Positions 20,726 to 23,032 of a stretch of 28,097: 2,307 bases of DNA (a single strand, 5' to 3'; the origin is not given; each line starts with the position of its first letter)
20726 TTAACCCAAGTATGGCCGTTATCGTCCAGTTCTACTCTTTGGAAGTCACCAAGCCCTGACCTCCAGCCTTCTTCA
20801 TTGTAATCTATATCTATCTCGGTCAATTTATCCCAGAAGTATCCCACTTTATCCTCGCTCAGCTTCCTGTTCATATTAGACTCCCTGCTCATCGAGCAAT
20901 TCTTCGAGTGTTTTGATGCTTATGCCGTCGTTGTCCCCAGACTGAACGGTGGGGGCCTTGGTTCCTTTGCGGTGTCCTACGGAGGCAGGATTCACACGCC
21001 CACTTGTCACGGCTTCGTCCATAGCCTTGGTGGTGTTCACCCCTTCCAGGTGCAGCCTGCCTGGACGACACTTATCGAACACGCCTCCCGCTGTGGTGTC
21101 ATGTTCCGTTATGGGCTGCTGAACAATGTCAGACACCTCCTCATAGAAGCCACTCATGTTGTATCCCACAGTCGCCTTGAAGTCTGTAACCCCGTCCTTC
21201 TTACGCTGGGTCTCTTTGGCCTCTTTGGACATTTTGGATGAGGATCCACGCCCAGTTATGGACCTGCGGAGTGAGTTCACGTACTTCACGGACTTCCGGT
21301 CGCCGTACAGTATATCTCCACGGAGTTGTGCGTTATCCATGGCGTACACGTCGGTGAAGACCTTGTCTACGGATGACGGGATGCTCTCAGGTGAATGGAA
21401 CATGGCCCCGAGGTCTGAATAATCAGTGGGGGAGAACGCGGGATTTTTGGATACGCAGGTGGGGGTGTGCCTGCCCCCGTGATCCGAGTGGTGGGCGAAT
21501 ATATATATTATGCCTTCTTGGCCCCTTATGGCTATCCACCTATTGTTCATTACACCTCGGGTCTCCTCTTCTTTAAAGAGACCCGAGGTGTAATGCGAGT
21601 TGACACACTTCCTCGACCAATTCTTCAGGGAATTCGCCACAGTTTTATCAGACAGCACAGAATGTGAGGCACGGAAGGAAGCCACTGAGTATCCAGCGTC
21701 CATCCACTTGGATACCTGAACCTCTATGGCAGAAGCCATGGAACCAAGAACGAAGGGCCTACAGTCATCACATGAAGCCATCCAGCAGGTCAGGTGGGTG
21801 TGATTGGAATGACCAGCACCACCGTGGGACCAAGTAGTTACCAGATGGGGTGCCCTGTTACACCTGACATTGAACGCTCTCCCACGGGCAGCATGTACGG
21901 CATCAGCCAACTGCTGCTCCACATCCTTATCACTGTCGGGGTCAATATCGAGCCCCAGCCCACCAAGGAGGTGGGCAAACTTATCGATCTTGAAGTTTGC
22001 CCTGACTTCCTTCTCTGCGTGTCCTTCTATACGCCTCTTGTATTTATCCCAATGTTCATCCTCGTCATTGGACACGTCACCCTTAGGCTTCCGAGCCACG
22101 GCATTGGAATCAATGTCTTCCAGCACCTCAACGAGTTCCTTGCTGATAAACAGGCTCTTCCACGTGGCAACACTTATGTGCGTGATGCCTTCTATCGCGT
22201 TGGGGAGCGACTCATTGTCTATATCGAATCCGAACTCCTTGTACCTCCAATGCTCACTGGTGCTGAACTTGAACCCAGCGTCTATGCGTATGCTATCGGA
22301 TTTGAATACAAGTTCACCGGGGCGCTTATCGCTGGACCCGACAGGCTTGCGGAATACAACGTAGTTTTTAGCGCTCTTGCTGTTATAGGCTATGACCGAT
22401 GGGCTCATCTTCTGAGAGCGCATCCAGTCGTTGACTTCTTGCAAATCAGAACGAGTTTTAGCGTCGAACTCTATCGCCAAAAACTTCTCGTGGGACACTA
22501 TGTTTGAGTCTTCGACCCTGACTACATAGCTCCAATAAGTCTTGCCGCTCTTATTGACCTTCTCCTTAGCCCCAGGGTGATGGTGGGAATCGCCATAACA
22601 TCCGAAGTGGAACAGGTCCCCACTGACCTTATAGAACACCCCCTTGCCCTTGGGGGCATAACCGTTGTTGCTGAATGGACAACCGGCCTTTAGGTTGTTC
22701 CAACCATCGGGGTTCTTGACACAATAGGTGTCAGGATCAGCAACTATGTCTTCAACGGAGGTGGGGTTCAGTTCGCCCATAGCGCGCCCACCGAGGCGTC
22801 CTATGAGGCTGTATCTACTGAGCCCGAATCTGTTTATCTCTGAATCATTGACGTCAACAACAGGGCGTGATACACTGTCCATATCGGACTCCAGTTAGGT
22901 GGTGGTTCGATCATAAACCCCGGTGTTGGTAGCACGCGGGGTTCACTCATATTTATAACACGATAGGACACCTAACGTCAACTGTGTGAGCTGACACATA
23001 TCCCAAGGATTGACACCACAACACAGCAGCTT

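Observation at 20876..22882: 668-aa Cys/His-rich early protein as the only candidate replication function, possibly with its origin inside its own gene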

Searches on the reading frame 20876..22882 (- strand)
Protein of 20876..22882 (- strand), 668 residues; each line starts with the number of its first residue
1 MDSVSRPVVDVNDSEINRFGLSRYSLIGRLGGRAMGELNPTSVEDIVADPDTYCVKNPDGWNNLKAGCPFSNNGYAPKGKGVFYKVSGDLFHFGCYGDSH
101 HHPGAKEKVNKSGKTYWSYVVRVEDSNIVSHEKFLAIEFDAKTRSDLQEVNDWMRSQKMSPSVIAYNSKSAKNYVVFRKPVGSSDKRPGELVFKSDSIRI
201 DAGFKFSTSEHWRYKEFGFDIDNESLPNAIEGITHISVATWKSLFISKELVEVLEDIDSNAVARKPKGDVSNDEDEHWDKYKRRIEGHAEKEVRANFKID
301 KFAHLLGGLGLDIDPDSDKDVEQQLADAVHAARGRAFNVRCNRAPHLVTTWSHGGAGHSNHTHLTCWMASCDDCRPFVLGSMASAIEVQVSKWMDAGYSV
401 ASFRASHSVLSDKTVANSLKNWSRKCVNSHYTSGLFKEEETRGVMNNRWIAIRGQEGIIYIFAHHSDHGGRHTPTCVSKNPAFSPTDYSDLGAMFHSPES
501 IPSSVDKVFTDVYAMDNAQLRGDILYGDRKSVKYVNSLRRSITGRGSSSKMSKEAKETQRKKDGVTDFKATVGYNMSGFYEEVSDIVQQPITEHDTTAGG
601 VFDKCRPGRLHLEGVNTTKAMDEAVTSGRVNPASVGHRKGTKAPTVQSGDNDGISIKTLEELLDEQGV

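Call 5: search_protein_families(library=pfam, proteins=[window:20876-22882:-], max_evalue=10)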
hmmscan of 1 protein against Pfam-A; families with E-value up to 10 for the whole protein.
window:20876-22882:- (668 aa): 1 family
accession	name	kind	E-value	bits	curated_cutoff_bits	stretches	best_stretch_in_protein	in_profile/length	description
PF13812.12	PPR_3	-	0.053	14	25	1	127-168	14-55/63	Pentatricopeptide repeat domain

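Call 6: search_protein_families(library=phrogs, proteins=[window:20876-22882:-], max_evalue=1)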
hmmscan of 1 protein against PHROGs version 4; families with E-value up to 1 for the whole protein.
window:20876-22882:- (668 aa): 2 families
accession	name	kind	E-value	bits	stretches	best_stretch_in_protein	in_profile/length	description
phrog_14996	-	unknown function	0.21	12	1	119-228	131-243/260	-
phrog_22747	-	unknown function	0.32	12.5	1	417-462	45-90/102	-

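Call 7: search_solved_structures(query=window:20876-22882:-, max_evalue=10)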
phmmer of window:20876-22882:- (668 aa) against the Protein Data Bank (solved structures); distinct sequences matched with E-value up to 10: 1.
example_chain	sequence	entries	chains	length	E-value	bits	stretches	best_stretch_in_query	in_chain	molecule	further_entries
4gjh_A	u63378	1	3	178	0.76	11.3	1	42-83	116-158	TNF receptor-associated factor 5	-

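Call 10: find_homologous_proteins(query=window:20876-22882:-, max_evalue=0.001)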
Query window:20876-22882:- (668 aa): 3 proteins with E <= 0.001 among 7575 candidates.
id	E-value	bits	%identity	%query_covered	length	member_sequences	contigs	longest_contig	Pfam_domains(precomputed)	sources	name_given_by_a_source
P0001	0.0e+0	1553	100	100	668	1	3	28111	-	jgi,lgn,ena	-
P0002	0.0e+0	1295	84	99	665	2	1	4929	-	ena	-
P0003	0.0e+0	1225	79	100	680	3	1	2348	-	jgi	-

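Call 21: find_encoding_contigs(protein=P0002, flank=10000)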
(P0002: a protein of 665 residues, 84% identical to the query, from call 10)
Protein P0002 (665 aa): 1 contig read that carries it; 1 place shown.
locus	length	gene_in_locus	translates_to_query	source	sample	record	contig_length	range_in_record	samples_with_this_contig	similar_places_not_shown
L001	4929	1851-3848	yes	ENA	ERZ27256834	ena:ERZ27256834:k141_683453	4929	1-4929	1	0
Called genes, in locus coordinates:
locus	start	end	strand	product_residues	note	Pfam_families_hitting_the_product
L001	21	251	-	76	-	-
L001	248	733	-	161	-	-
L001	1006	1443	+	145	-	-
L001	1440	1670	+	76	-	-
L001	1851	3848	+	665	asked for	-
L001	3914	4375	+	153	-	-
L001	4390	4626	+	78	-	-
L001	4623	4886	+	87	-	-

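Call 22: find_encoding_contigs(protein=P0003, flank=10000)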
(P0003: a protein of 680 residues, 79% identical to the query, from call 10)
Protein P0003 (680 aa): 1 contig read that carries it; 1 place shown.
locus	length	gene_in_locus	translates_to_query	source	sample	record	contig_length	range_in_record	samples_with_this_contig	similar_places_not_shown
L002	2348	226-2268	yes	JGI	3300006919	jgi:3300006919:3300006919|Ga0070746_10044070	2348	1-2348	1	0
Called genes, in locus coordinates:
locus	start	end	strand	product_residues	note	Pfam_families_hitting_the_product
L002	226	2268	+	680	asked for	-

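Call 23: find_encoding_contigs(protein=P0001, flank=10000)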
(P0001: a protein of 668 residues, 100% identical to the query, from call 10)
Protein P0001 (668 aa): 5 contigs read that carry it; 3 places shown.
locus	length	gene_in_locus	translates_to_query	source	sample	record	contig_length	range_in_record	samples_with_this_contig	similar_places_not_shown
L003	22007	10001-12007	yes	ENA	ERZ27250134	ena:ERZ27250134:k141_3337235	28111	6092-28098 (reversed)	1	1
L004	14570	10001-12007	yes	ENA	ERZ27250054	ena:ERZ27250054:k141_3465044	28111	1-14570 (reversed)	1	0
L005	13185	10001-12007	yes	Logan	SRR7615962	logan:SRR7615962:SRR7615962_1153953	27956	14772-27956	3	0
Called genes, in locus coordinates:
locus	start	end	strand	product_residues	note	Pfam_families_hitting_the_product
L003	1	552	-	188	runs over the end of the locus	?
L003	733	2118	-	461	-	-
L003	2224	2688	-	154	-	-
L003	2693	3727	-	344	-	-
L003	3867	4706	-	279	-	-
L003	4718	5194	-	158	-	-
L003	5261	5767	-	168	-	-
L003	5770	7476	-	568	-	-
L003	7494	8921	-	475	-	PF17289:Terminase_6C (weak)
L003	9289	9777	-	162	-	-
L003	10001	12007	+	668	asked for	-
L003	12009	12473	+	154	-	-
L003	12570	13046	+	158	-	-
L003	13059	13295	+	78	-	-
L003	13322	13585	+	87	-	-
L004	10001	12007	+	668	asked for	-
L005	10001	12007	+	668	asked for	-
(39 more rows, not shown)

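Call 25: search_protein_representatives(alignment_id=A1)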
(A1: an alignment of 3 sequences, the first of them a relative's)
Query: 3 sequences, 670 profile positions. Proteins with E-value up to 0.001 (for the whole library): 13; up to 1e-10: 11; up to 1e-30: 4. The best 13 are listed.
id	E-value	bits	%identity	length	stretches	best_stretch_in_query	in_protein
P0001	0.0e+00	1509.2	-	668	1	1-670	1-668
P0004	9.0e-112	391.0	-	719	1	1-644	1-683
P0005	7.6e-111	388.0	-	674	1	1-646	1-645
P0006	5.7e-34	133.9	-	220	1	455-662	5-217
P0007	4.2e-25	104.6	-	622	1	12-124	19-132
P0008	3.1e-23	98.4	-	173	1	505-643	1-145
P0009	4.8e-23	97.8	-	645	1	21-134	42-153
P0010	2.5e-18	82.2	-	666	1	17-121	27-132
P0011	2.1e-17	79.2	-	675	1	20-122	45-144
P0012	1.8e-15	72.8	-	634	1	22-125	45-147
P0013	8.7e-14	67.2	-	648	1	12-122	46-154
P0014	5.9e-06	41.4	-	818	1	299-664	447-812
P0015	2.1e-04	36.2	-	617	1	59-122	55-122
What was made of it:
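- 22481..22849 (-): N-domain (aa 12-134): a beta-rich Cys/His domain shared with seven P4-family/D5 SF3 helicase proteins. HMM hits P0007, P0009-P0013 and P0015 cover only query residues 12-134 (call 25).
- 20891..21988 (-): C-module (aa 299-664), shared with the Prim-Pol fusion protein P0014 of a syntenic phage. P0014 residues 447-812 match query 299-664 (call 25).
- Only 13 relatives were found among 1.84 billion representatives (call 25). The family is tiny, so guilt by association rests on few architectures (call 25).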

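Call 27: predict_structure(alignment_id=A1)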
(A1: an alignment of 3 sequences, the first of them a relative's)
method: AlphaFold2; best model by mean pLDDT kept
length: 668 residues; sequences in the alignment: 3
mean_pLDDT: 29.8   pTM: 0.20
mean pLDDT of the five models: 29.8, 29.4, 28.9, 26.9, 26.6
residues with pLDDT >= 90: 0; 70-90: 0; 50-70: 8; < 50: 660
segments of 3 or more residues with pLDDT < 50: 1-106, 118-668
pLDDT, mean of each block of 10 residues (from residue 1): 25 23 22 23 23 24 27 29 36 43 48 50 31 31 36 36 30 32 25 22 22 24 25 25 28 29 30 39 31 28 29 35 35 30 25 23 26 31 38 36 37 43 39 34 34 34 31 24 26 24 25 26 25 26 29 39 29 21 22 23 23 26 32 25 25 29 36
secondary structure, 60 per line:
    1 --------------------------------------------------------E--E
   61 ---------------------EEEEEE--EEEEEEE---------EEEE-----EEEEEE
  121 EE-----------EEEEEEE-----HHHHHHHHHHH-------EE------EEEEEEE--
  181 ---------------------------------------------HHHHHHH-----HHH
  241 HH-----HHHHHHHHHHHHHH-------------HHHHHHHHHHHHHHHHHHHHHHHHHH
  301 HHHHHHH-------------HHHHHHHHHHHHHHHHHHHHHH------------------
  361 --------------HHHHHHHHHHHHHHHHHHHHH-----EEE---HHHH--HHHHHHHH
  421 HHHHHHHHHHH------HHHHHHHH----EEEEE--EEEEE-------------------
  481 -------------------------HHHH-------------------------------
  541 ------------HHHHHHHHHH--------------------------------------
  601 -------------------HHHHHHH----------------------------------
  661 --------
elements in order: E82-87 E90-96 E106-109 E115-122 E134-140 H146-156 E172-178 H226-232 H238-242 H248-261 H275-307 H321-342 H375-395 E401-403 H407-410 H413-431 H438-445 E450-454 E457-461 H506-509 H553-562 H620-626
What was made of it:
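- Tried and rejected: AF2 with a 3-sequence alignment failed, with pLDDT 30 (call 27).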

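Call 28: search_protein_families(library=pfam, proteins=[P0004, P0005, P0007, P0009, P0010, P0011, P0012, P0013, P0014, P0015], max_evalue=0.01)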
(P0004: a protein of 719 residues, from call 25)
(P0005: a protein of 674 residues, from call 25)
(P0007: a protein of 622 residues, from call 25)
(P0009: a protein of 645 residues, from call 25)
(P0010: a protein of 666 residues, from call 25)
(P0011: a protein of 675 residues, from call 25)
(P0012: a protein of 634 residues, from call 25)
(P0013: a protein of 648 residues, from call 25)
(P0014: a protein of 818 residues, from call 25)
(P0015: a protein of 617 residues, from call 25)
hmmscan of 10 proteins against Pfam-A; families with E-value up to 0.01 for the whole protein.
P0004 (719 aa): 0 families

P0005 (674 aa): 0 families

P0007 (622 aa): 4 families
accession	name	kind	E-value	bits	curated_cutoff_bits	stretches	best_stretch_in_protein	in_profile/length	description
PF19263.5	DUF5906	-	6.4e-10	40.1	27.6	1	363-472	1-114/114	Family of unknown function (DUF5906)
PF03288.22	Pox_D5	-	9.6e-05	23.2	21.4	1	537-586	2-52/86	Poxvirus D5 protein-like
PF00519.23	PPV_E1_C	-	0.0016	18.1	26.5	1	359-485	120-244/289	Papillomavirus helicase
PF01580.24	FtsK_SpoIIIE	-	0.0019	18.1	24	1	335-428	16-105/221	FtsK/SpoIIIE family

P0009 (645 aa): 2 families
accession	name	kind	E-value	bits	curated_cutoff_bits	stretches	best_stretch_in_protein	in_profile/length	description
PF19263.5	DUF5906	-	2.6e-14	54.3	27.6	1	383-492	1-114/114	Family of unknown function (DUF5906)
PF00493.29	MCM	-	0.00032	20.3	23.3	1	372-411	51-90/224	MCM P-loop domain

P0010 (666 aa): 3 families
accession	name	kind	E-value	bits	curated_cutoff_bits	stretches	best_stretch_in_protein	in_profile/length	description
PF19263.5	DUF5906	-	2.7e-12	47.8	27.6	1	367-479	1-114/114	Family of unknown function (DUF5906)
PF03288.22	Pox_D5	-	2.3e-05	25.2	21.4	1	544-610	2-69/86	Poxvirus D5 protein-like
PF05272.17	VapE-like_dom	-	0.0064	16.4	25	0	327-485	14-167/217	Virulence-associated protein E-like domain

P0011 (675 aa): 1 family
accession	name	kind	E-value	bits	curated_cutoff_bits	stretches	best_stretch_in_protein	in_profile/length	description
PF19263.5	DUF5906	-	1.2e-13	52.1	27.6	1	405-515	1-114/114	Family of unknown function (DUF5906)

P0012 (634 aa): 2 families
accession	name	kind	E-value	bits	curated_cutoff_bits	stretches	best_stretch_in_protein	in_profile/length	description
PF19263.5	DUF5906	-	8.9e-11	42.9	27.6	1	371-477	5-114/114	Family of unknown function (DUF5906)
PF00519.23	PPV_E1_C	-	0.0013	18.4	26.5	1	360-492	118-246/289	Papillomavirus helicase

P0013 (648 aa): 2 families
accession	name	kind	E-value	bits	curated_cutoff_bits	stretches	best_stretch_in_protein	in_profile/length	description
PF19263.5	DUF5906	-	7e-09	36.8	27.6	1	382-487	6-114/114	Family of unknown function (DUF5906)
PF03288.22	Pox_D5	-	0.0028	18.5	21.4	1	566-609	17-56/86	Poxvirus D5 protein-like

P0014 (818 aa): 1 family
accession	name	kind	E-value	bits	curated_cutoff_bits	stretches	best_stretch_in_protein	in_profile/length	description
PF09250.16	Prim-Pol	-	5e-13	50.2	22.8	1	39-223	7-146/158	Bifunctional DNA primase/polymerase, N-terminal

P0015 (617 aa): 2 families
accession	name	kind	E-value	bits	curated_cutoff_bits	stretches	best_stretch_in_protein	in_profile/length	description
PF19263.5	DUF5906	-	1.2e-12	49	27.6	1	355-461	6-114/114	Family of unknown function (DUF5906)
PF03288.22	Pox_D5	-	0.002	19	21.4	1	526-575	2-52/86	Poxvirus D5 protein-like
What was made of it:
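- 20891..21988 (-): P0014 residues 39-223 match Prim-Pol PF09250 at 5e-13 (call 28).
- The C-module is fused to Prim-Pol in P0014 (calls 25, 28).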

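Call 32: find_homologous_proteins(query=A4, max_evalue=0.001)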
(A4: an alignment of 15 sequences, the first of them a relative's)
Query A4 (15 sequences) (668 aa, profile of the alignment): 3 proteins with E <= 0.001 among 8000 candidates.
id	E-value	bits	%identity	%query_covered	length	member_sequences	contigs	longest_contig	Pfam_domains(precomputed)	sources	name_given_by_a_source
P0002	0.0e+0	1029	84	99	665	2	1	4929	-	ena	-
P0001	0.0e+0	1029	100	100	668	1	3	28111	-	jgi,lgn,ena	-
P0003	0.0e+0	1026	79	100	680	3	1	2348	-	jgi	-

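Call 35: find_related_loci(query=A5, collection=viral_contigs, flank=10000)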
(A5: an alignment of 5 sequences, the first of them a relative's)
Query A5 (668 aa) in viral_contigs; peptide patterns used: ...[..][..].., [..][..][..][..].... (x = any residue, [..] = any of these).
95 stretches matched a pattern; 4 encode a relative of the query (tblastn E <= 1e-3); 4 distinct loci.
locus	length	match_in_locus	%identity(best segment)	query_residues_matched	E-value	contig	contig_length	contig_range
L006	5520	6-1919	79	43-668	0e+0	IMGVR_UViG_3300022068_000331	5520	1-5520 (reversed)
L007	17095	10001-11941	33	1-640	4e-103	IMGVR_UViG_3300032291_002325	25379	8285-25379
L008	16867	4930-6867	34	1-640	2e-102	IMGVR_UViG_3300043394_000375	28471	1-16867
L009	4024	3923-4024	74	1-34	7e-11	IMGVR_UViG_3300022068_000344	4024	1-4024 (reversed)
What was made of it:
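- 20876..22882 (-): 668-aa gene for the orphan replication-initiator candidate. Conserved at 33-84% identity in relatives (calls 10, 25, 35).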

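Call 44: search_solved_structures(query=A4, max_evalue=10, show_alignments=3)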
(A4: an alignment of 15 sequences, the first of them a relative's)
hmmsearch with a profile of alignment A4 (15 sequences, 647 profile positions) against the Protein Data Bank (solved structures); distinct sequences matched with E-value up to 10: 4.
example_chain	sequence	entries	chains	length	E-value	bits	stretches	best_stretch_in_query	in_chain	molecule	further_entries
5mac_A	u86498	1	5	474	0.086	14.5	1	56-112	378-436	Ribulose-1,5-bisphosphate carboxylase-oxygenase type III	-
1p9n_A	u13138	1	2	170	0.2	13.3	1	105-215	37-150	Molybdopterin-guanine dinucleotide biosynthesis protein B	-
1np6_A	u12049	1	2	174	0.21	13.2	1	105-215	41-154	Molybdopterin-guanine dinucleotide biosynthesis protein B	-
4fc3_E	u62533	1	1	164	0.62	11.7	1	111-197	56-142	Iron-regulated surface determinant protein H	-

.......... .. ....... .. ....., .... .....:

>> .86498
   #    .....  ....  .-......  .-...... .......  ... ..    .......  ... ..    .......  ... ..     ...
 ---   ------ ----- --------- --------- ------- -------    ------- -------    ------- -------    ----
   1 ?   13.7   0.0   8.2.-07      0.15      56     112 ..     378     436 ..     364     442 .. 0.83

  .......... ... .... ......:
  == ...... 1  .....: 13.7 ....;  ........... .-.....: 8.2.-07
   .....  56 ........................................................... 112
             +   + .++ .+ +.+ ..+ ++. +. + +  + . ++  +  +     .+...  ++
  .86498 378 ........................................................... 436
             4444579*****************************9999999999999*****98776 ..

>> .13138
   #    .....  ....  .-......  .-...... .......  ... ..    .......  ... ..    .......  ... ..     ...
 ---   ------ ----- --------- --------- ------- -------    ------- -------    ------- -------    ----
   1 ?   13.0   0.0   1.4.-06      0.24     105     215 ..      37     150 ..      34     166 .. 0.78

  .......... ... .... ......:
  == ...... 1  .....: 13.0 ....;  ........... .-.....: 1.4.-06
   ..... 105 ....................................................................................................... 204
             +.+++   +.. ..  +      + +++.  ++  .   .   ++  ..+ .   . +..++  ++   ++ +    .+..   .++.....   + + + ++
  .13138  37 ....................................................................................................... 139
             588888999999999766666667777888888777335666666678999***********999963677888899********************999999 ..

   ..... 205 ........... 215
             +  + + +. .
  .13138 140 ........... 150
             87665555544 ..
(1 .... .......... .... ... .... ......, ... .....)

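Call 45: search_protein_families(library=pfam, alignment_id=A4, max_evalue=1)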
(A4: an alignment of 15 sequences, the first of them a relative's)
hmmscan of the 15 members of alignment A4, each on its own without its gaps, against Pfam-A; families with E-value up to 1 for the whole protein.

A. member 1, P0001 (668 aa): 1 family
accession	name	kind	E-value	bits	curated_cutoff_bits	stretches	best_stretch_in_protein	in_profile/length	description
PF13812.12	PPR_3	-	0.053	14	25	1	127-168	14-55/63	Pentatricopeptide repeat domain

B. families by the number of members that match (of 15 scanned): 4 families
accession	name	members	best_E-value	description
PF13812.12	PPR_3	2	0.0013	Pentatricopeptide repeat domain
PF17291.7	M60-like_N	1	0.17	N-terminal domain of M60-like peptidases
PF11598.13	COMP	1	0.22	Cartilage oligomeric matrix protein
PF12616.13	DUF3775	1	0.22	Protein of unknown function (DUF3775)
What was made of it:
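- On HUH endonuclease superfamily (Rep/relaxase): There is no Pfam hit (calls 5, 45).
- Closest known: DnaG/T7 gp4-type primase zinc-binding domains. Different: No family member matches the Pfam profile at E <= 1 (call 45).
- No Rep, relaxase or Phage_GPA profile matches at E <= 10 (call 5) or in any family member (call 45).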
